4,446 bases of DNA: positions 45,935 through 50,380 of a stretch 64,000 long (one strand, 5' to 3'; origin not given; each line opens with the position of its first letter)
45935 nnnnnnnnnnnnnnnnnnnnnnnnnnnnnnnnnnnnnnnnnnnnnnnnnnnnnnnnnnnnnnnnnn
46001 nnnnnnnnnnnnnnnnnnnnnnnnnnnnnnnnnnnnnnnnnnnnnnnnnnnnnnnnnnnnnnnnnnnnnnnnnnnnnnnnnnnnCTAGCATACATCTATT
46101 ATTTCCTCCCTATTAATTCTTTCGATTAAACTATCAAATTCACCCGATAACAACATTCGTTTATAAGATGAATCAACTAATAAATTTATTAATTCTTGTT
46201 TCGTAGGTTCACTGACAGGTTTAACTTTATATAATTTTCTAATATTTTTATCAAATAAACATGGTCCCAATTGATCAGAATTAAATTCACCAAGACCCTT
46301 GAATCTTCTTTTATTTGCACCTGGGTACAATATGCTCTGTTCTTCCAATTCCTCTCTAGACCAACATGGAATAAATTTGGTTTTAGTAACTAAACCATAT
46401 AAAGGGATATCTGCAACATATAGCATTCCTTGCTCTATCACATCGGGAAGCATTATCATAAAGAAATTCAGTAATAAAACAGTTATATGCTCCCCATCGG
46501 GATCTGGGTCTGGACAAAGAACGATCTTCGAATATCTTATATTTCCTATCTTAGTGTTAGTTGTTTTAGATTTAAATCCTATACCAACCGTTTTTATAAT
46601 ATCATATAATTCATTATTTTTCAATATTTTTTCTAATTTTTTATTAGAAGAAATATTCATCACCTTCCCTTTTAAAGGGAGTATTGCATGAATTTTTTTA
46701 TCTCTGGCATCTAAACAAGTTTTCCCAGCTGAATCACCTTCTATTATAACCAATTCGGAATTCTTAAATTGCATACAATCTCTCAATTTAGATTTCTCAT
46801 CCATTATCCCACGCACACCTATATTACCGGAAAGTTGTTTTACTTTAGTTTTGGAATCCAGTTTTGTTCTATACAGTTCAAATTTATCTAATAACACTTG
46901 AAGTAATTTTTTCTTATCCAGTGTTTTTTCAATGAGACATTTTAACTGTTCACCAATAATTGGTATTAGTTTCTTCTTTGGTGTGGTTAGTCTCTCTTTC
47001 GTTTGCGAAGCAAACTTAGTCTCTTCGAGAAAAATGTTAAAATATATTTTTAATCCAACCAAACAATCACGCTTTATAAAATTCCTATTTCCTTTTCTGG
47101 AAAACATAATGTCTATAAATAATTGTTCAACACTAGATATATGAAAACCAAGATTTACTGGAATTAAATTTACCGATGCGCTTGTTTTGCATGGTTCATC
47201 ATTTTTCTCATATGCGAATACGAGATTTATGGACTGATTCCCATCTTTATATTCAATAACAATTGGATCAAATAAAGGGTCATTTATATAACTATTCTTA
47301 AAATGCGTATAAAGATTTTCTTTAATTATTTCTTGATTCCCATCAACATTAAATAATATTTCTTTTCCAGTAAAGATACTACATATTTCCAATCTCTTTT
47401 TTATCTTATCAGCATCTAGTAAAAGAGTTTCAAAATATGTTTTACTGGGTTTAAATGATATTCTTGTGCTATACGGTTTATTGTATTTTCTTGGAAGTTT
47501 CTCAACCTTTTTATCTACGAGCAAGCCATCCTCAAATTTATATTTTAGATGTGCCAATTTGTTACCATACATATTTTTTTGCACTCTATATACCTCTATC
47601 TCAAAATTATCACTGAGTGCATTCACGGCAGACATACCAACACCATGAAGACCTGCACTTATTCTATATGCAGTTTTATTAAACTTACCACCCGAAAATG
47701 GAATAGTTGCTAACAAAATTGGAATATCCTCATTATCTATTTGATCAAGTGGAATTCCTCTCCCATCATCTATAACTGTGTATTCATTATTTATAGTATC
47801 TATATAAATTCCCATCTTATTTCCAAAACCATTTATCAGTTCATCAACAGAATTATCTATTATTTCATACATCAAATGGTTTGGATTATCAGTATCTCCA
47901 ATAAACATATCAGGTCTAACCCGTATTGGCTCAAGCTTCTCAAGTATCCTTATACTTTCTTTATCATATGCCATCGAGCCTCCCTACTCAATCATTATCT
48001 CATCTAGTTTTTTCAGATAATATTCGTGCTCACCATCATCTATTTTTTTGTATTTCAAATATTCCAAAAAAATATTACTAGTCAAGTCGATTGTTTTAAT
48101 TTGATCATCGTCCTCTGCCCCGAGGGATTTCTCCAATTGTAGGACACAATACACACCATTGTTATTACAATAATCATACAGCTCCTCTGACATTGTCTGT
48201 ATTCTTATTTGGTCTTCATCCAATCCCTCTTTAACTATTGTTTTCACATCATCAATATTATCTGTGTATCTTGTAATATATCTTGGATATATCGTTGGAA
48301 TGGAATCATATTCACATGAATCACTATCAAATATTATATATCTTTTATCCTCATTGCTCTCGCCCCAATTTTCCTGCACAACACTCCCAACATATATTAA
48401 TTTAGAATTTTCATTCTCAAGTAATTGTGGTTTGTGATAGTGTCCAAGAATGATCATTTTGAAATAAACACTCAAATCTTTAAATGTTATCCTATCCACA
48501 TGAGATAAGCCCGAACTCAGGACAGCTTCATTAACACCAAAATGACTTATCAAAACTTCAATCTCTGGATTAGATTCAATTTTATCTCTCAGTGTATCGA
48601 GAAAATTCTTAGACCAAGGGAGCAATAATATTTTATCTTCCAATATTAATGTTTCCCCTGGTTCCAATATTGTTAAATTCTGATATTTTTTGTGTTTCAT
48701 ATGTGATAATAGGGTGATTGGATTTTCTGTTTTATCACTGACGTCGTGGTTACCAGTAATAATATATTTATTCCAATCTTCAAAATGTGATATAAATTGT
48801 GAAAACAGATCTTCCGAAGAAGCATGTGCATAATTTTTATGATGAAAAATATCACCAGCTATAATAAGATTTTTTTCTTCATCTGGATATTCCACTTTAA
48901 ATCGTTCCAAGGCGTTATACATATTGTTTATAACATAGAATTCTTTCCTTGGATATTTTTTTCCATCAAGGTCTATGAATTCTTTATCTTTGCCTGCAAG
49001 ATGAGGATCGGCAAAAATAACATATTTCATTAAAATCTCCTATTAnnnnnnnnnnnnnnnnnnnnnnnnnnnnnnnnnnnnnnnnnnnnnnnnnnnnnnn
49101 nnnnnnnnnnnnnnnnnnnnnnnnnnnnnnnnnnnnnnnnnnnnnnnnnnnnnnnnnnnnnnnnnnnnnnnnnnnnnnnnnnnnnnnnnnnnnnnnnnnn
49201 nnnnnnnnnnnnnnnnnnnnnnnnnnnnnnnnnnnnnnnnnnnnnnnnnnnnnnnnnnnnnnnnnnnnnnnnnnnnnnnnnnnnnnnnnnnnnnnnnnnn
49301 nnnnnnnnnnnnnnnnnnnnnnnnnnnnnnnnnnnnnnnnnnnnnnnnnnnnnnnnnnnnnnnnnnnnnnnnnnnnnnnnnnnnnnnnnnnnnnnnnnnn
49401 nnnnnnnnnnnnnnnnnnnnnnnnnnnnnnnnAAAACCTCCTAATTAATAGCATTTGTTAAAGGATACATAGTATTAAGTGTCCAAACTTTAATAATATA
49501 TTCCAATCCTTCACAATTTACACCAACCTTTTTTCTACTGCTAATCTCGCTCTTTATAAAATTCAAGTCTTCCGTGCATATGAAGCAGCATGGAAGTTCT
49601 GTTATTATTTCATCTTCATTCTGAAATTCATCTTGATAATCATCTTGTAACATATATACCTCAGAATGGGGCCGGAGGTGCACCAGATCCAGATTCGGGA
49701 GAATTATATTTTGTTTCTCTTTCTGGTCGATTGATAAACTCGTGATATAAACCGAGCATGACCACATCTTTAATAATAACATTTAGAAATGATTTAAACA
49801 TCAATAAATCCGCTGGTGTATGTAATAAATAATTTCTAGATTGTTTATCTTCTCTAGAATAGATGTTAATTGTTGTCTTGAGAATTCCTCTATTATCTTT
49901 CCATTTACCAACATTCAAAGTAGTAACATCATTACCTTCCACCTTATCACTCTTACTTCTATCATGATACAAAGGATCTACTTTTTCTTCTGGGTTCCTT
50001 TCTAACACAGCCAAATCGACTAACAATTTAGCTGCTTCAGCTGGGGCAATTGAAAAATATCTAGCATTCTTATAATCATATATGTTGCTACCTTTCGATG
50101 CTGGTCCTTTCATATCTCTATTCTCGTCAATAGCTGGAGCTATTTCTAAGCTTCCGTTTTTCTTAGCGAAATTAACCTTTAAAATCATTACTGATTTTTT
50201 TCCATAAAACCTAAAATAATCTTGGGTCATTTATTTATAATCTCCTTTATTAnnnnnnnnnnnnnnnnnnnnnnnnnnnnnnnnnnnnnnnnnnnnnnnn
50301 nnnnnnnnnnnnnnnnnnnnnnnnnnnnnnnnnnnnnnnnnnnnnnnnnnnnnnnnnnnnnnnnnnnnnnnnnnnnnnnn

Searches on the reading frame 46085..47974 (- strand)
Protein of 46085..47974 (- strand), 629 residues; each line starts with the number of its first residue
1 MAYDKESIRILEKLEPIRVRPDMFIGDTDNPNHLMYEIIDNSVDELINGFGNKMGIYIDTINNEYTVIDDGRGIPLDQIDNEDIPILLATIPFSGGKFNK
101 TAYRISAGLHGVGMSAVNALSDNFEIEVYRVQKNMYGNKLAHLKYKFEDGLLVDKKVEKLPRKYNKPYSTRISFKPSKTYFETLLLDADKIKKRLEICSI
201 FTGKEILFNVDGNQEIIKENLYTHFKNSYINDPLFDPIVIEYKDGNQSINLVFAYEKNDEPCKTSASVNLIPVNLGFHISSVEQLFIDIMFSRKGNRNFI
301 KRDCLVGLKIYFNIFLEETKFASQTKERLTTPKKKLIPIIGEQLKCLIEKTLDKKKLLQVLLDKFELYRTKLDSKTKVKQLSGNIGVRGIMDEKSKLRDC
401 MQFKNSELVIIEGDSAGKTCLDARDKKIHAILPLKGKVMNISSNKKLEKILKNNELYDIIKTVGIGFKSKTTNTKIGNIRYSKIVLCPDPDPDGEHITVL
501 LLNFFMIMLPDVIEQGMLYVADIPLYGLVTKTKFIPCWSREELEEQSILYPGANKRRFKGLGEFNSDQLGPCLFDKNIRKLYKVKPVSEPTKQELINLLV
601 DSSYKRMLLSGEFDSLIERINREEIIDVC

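Call 51: search_protein_families(library=pfam, proteins=[window:46085-47974:-], max_evalue=0.001)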
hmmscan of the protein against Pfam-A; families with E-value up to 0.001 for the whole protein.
window:46085-47974:- (629 aa): 4 families
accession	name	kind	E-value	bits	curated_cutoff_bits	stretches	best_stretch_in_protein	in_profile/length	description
PF01751.28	Toprim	-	2.1e-12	47.5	23.1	1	407-520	1-93/96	Toprim domain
PF02518.31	HATPase_c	-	2.1e-09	38.2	26.4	1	26-130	1-93/111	Histidine kinase-, DNA gyrase B-, and HSP90-like ATPase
PF00204.31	DNA_gyraseB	-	1.1e-06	28.7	27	1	247-365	32-157/173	DNA gyrase B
PF00986.26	DNA_gyraseB_C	-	1e-05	26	29.8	1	556-600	7-51/63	DNA gyrase B subunit, carboxyl terminus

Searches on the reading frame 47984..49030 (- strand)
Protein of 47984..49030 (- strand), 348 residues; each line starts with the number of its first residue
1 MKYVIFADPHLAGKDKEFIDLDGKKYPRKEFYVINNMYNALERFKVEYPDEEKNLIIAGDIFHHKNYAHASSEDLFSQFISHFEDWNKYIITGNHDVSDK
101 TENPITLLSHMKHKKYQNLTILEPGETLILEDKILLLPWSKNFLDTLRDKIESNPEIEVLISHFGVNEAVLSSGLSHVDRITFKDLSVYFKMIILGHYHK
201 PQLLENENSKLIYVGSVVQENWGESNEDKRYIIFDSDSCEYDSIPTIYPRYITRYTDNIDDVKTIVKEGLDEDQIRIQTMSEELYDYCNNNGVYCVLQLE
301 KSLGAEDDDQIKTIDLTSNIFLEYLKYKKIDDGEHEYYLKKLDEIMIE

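Call 51: search_protein_families(library=pfam, proteins=[window:47984-49030:-], max_evalue=0.001)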
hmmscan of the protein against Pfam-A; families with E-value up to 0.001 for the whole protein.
window:47984-49030:- (348 aa): 2 families
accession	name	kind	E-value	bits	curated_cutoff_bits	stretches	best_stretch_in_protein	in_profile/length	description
PF00149.33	Metallophos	-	2.1e-09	38.5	21.5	1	1-201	1-191/191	Calcineurin-like phosphoesterase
PF12850.12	Metallophos_2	-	2.9e-05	24.5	27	1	46-235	20-150/154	Calcineurin-like phosphoesterase superfamily domain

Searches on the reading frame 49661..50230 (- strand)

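Call 88: search_protein_families(library=pfam, proteins=[window:49661-50230:-], max_evalue=0.01)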
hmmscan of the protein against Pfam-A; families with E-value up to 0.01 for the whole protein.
window:49661-50230:- (189 aa): 1 family
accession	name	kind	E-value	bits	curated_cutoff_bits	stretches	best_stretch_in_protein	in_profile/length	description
PF08536.17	Whirly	-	0.00029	21.1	23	1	45-117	40-105/136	Whirly transcription factor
